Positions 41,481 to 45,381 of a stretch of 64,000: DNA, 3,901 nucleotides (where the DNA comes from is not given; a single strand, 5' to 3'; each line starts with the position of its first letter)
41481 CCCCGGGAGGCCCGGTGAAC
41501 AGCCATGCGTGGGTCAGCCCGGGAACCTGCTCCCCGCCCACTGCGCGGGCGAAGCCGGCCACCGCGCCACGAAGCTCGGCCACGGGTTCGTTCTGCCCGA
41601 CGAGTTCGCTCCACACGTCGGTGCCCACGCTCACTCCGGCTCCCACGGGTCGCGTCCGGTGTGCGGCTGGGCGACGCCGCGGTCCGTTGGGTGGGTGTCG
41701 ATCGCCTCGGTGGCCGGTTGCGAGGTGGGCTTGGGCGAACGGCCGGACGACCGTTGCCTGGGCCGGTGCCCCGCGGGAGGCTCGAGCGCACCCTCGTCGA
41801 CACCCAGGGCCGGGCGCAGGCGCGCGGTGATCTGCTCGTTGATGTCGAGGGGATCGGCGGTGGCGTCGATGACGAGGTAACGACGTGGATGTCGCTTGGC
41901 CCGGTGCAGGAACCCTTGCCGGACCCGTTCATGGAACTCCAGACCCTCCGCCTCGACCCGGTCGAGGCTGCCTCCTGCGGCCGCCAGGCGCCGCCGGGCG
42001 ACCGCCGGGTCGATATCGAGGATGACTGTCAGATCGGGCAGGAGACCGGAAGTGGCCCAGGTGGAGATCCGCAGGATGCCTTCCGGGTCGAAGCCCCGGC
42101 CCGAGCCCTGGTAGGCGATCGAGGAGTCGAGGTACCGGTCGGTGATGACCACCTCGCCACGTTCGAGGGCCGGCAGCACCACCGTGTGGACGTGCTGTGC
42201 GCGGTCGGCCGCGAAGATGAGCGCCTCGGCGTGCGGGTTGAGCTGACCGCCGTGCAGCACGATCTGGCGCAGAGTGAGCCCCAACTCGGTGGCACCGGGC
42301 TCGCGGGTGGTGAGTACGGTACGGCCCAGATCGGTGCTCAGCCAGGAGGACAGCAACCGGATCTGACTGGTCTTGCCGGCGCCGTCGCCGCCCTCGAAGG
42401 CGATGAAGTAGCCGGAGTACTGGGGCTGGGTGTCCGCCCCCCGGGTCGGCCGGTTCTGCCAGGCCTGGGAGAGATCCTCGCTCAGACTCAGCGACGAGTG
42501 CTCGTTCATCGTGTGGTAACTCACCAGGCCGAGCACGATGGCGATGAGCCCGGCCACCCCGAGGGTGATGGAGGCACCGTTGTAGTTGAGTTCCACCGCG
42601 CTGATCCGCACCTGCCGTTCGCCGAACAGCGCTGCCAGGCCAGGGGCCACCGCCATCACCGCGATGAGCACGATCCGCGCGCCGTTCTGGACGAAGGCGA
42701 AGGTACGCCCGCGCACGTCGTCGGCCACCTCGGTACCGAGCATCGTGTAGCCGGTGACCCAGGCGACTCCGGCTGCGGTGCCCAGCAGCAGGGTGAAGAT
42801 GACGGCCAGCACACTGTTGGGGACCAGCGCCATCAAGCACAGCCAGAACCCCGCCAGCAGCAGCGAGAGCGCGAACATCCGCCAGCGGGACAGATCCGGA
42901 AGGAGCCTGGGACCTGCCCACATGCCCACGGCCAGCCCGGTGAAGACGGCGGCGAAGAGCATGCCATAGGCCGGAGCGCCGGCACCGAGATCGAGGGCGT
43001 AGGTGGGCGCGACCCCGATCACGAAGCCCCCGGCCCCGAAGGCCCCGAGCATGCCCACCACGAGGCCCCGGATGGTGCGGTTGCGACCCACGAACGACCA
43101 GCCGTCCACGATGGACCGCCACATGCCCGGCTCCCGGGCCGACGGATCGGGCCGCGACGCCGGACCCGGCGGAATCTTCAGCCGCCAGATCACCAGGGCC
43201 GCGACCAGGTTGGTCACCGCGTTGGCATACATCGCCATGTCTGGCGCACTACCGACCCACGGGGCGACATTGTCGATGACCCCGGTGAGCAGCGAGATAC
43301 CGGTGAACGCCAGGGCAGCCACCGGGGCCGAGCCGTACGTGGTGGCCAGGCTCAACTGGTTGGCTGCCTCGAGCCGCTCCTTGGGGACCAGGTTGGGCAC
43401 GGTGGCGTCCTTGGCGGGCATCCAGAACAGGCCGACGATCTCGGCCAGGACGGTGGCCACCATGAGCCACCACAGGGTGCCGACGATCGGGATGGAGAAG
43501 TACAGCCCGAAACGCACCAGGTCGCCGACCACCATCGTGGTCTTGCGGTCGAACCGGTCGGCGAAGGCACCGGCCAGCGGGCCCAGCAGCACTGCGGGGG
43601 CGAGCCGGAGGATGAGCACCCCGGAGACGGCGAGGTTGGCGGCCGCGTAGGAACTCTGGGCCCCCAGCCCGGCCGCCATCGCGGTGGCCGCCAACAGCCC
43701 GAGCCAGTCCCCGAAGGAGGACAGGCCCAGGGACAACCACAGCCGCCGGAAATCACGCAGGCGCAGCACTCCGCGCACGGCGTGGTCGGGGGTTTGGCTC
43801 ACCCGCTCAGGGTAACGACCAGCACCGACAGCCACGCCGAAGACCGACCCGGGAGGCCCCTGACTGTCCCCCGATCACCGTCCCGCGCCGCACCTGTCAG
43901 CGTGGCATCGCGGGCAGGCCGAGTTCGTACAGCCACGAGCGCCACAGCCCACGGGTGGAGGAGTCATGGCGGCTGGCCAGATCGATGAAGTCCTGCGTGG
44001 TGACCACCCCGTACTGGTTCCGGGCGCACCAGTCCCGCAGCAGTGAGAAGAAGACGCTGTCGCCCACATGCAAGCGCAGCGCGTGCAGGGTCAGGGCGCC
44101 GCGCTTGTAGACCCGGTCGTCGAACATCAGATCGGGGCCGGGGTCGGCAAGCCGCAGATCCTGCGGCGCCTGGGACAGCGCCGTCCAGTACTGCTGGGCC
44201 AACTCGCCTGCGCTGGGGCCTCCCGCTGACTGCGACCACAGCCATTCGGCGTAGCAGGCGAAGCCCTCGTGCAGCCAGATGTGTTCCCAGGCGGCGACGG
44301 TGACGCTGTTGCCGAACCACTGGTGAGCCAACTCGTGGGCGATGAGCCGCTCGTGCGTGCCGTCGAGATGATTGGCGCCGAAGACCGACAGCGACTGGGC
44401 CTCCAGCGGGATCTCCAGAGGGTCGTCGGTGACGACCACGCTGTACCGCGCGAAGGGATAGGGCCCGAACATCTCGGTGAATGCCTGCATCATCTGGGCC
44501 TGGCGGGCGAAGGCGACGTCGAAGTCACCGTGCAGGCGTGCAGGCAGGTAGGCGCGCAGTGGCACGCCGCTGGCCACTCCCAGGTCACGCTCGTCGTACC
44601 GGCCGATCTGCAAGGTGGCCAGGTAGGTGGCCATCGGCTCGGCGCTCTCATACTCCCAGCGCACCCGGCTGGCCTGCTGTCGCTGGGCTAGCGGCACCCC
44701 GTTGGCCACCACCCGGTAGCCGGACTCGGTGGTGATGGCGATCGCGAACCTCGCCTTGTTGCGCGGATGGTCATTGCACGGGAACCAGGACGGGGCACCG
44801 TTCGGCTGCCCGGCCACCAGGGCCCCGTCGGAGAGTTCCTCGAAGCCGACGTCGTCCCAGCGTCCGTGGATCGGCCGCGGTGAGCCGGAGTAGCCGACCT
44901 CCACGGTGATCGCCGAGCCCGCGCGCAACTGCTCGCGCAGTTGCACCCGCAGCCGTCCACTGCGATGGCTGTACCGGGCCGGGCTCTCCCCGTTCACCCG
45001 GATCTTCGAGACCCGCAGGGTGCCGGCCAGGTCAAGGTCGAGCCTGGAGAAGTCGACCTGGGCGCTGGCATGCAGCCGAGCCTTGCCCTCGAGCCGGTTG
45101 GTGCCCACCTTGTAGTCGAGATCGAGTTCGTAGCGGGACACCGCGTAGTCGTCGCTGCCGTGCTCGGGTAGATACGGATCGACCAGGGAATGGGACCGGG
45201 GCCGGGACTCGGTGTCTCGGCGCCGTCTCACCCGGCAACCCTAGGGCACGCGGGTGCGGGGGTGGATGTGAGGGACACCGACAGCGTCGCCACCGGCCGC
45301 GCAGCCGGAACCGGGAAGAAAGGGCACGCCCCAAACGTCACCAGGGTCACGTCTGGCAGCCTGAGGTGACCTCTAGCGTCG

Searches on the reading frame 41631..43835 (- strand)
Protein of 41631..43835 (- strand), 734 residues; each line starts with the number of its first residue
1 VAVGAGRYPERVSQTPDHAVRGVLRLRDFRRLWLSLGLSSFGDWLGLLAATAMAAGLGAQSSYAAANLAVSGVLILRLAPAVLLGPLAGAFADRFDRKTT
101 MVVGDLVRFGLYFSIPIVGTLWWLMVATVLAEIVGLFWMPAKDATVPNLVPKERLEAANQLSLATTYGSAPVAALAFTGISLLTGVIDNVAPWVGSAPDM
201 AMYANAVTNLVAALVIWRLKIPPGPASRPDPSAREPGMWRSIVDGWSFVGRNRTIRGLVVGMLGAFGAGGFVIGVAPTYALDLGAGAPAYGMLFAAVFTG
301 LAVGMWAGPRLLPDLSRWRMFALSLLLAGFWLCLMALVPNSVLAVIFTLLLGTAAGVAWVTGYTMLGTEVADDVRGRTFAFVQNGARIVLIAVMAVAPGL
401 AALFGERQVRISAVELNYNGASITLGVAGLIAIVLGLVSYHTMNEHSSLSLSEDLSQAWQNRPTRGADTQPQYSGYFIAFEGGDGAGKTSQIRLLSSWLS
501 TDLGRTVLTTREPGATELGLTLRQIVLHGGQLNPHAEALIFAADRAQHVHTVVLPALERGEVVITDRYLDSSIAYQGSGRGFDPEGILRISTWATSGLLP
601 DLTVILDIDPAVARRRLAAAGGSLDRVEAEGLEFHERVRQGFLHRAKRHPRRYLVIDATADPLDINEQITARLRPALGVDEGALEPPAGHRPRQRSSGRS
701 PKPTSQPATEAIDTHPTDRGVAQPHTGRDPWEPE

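Call 9: search_protein_families(library=pfam, proteins=[window:41631-43835:-], max_evalue=0.001)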
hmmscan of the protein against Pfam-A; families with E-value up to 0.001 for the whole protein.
window:41631-43835:- (734 aa): 4 families
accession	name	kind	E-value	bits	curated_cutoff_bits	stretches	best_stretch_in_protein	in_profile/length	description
PF02223.23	Thymidylate_kin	-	1.7e-46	158.6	27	1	480-669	1-185/185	Thymidylate kinase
PF07690.21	MFS_1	-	2.1e-20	73.4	33.4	2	32-311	1-261/347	Major Facilitator Superfamily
PF05977.19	MFS_3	-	1.5e-14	53.8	27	1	24-455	7-413/524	Transmembrane secretion effector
PF12832.13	MFS_1_like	-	5e-07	29.5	25.2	1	75-382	41-342/373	MFS_1 like family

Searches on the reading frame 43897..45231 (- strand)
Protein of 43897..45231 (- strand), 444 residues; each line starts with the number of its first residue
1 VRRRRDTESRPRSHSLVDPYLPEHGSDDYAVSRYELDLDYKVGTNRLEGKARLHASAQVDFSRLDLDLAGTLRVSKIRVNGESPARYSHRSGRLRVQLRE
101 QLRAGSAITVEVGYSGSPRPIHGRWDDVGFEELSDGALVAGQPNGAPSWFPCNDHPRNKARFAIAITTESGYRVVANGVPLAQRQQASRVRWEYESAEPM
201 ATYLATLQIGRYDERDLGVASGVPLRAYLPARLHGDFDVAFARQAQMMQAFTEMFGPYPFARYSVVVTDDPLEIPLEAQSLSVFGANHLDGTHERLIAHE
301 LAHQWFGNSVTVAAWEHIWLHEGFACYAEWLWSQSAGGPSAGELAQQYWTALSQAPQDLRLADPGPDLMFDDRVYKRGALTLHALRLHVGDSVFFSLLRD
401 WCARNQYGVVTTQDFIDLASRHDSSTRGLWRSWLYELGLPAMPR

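Call 9: search_protein_families(library=pfam, proteins=[window:43897-45231:-], max_evalue=0.001)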
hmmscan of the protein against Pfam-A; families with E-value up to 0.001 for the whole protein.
window:43897-45231:- (444 aa): 2 families
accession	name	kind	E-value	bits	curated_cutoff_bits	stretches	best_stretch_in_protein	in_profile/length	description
PF01433.26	Peptidase_M1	-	3.2e-26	92.7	27.7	1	243-430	5-215/218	Peptidase family M1 domain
PF17900.6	Peptidase_M1_N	-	3e-12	47.4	25.8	1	33-204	4-186/186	Peptidase M1 N-terminal domain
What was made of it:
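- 43897..45231 (-): M1-family zinc metallopeptidase (444 aa, HELAH...E site intact, no signal peptide or TM). It is the counterpart of the pls-linked PldII-type polymer-degrading peptidase. PF01433 and PF17900 (call 9).
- On Epsilon-poly-L-lysine synthetase (Pls in the strict sense): An M1 peptidase is encoded at 43897-45231 (call 9).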

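Call 46: search_protein_families(library=ncbifam, proteins=[window:43897-45231:-], max_evalue=0.01)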
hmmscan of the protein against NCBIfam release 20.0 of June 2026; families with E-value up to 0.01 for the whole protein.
window:43897-45231:- (444 aa): 3 families
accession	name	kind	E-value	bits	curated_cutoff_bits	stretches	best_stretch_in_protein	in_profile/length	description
TIGR02412.1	pepN_strep_liv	equivalog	2.8e-32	112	591.2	2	31-337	16-331/832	aminopeptidase N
TIGR02411.1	leuko_A4_hydro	equivalog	3.4e-27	95.4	761.7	1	29-441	11-446/600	leukotriene-A(4) hydrolase/aminopeptidase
TIGR02414.1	pepN_proteo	equivalog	1.4e-06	26.8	718.2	1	294-340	286-332/868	aminopeptidase N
